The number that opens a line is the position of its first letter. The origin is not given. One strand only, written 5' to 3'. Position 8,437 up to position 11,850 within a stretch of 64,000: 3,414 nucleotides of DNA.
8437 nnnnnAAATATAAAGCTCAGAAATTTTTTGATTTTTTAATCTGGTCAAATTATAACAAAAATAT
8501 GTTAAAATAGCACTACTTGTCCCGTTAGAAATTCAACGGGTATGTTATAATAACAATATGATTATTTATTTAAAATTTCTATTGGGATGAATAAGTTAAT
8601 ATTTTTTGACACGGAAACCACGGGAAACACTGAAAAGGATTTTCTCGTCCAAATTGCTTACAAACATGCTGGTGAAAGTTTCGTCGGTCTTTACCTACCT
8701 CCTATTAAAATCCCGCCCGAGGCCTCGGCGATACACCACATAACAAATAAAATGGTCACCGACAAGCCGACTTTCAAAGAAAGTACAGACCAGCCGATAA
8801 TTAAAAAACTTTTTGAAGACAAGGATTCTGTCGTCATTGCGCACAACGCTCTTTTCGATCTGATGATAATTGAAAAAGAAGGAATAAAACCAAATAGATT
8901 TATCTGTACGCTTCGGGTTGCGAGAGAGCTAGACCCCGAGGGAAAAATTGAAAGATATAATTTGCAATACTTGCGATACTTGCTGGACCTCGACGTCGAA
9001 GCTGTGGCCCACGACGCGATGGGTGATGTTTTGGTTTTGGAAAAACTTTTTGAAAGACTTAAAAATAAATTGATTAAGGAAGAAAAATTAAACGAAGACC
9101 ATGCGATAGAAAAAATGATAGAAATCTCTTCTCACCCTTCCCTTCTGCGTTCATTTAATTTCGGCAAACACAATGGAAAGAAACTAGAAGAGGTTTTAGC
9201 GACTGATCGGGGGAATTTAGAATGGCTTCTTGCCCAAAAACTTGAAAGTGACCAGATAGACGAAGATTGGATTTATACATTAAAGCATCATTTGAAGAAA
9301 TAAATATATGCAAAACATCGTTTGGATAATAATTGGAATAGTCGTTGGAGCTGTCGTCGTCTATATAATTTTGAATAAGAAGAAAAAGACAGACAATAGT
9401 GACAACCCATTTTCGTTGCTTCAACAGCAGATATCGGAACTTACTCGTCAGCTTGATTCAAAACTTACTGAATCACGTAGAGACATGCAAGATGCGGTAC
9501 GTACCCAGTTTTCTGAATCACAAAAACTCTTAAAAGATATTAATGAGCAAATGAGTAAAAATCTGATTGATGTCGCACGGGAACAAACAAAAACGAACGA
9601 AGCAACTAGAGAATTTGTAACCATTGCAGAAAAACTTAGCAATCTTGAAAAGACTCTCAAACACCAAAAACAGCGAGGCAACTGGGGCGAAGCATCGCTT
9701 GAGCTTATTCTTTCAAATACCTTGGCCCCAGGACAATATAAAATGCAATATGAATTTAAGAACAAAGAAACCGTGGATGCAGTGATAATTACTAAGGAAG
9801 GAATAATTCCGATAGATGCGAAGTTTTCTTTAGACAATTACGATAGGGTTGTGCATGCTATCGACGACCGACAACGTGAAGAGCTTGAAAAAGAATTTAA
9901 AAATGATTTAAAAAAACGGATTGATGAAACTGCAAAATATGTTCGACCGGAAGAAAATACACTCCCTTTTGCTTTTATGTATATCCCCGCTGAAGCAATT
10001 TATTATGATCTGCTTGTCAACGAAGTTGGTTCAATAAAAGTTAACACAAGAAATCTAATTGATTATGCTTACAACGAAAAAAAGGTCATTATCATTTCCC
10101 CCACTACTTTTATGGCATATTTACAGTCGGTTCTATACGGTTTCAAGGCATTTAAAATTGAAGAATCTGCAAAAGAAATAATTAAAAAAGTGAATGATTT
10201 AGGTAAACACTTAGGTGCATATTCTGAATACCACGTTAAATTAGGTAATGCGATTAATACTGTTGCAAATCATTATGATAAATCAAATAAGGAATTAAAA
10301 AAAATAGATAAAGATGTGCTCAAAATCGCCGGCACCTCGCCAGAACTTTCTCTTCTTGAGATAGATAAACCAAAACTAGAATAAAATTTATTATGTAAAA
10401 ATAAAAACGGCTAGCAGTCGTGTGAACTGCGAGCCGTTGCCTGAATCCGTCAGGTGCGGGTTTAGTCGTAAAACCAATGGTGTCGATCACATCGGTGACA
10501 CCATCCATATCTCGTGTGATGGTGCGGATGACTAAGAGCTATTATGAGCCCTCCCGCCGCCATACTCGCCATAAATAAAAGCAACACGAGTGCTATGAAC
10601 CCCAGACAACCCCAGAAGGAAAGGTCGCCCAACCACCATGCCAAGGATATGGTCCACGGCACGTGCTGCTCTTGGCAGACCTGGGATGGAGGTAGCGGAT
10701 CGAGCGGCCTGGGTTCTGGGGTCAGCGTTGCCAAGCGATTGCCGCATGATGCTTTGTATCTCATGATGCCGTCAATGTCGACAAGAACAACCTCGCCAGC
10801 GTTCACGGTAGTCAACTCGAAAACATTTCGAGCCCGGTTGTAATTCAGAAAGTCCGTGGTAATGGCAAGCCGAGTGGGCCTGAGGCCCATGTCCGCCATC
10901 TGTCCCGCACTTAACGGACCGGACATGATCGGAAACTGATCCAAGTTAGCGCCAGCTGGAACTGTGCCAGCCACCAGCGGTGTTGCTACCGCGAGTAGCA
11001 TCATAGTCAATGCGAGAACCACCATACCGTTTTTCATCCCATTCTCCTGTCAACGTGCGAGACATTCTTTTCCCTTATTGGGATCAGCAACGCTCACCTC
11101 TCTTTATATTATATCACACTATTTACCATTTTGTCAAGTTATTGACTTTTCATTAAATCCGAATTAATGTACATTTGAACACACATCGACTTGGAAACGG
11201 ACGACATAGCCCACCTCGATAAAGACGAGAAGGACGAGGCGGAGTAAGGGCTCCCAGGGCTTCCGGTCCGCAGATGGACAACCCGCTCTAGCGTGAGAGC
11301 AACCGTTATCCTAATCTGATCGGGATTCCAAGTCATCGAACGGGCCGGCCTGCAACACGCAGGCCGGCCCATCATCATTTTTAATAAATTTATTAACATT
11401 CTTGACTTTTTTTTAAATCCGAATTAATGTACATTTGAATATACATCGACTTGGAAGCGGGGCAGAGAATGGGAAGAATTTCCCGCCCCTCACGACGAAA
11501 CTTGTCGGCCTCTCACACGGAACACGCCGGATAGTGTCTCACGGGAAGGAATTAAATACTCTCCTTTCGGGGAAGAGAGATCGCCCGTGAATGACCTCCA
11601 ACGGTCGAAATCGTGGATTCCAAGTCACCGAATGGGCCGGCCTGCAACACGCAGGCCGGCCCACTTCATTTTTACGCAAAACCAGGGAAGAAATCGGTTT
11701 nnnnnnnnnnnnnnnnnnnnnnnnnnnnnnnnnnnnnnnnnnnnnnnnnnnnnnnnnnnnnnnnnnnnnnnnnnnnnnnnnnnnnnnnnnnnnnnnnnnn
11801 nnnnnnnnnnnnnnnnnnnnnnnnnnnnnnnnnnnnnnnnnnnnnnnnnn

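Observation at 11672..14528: Three-gene flavinylation module: FMN-binding protein, ApbE flavin transferase, and RnfD/NqrB-like membrane domain fused to an FNR-type reductase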

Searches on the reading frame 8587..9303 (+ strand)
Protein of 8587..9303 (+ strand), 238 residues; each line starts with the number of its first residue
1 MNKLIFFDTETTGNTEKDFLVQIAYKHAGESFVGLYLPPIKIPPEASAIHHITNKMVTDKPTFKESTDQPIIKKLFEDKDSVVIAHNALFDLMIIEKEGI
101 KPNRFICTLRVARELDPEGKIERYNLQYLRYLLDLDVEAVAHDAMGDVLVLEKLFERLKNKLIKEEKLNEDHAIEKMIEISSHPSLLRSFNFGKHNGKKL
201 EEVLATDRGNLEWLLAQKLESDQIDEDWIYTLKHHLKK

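Call 61: search_protein_families(library=pfam, proteins=[window:8587-9303:+], max_evalue=0.001)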
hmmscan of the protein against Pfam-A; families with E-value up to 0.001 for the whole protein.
window:8587-9303:+ (238 aa): 4 families
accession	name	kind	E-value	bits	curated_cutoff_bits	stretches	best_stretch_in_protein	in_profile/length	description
PF00929.31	RNase_T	-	1.2e-13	52.4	24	1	5-155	1-164/164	Exonuclease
PF20600.3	ExoX-like_C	-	5.2e-08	32.6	26.5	1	190-217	1-28/30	Exodeoxyribonuclease X-like C-terminal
PF01612.26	DNA_pol_A_exo1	-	2.7e-07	31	23.6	1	67-115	61-111/173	3'-5' exonuclease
PF13482.12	RNase_H_2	-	0.00078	19.9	22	0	5-95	1-95/165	RNase_H superfamily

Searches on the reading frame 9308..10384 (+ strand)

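Call 61: search_protein_families(library=pfam, proteins=[window:9308-10384:+], max_evalue=0.001)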
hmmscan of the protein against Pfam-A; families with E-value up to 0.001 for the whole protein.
window:9308-10384:+ (358 aa): 1 family
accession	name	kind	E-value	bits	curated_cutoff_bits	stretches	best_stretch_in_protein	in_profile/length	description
PF02646.22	RmuC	-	5.6e-50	170.5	26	1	59-338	5-275/291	RmuC family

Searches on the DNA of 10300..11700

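Call 41: search_rna_families(source=window, start=10300, end=11700, threshold=evalue, max_evalue=1)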
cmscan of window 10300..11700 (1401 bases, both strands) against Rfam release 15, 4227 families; matches with E-value up to 1: 3.
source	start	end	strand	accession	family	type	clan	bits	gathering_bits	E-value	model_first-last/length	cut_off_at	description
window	11608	11666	+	RF01811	PtaRNA1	Gene; antitoxin;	-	30.9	47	0.00079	1-72/72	no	Plasmid transferred anti-sense RNA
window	11317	11374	+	RF01811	PtaRNA1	Gene; antitoxin;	-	21.7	47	0.16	1-72/72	no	Plasmid transferred anti-sense RNA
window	11634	11662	-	RF01811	PtaRNA1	Gene; antitoxin;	-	18.7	47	0.89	39-68/72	no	Plasmid transferred anti-sense RNA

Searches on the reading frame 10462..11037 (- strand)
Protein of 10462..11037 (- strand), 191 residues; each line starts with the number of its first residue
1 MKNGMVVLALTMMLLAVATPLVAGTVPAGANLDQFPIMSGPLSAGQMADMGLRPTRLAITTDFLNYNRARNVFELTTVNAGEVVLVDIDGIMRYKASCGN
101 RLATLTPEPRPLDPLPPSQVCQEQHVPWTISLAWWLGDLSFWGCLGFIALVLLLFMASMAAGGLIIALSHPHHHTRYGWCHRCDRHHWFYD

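Call 3: search_protein_families(library=pfam, proteins=[window:10462-11037:-], max_evalue=0.01)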
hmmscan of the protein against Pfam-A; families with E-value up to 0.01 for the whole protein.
window:10462-11037:- (191 aa): 0 families

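Call 4: search_protein_families(library=ncbifam, proteins=[window:10462-11037:-], max_evalue=0.01)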
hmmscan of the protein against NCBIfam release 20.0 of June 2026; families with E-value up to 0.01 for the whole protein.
window:10462-11037:- (191 aa): 0 families

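Call 64: find_homologous_proteins(query=window:10462-11037:-, max_evalue=0.001)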
Query window:10462-11037:- (191 aa): 2 proteins with E <= 0.001 among 948 candidates.
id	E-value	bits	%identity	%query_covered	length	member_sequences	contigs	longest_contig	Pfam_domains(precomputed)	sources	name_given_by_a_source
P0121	2.4e-125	434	100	98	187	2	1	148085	-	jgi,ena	jgi:hypothetical protein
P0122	7.9e-53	197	57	92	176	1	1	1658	-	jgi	jgi:hypothetical protein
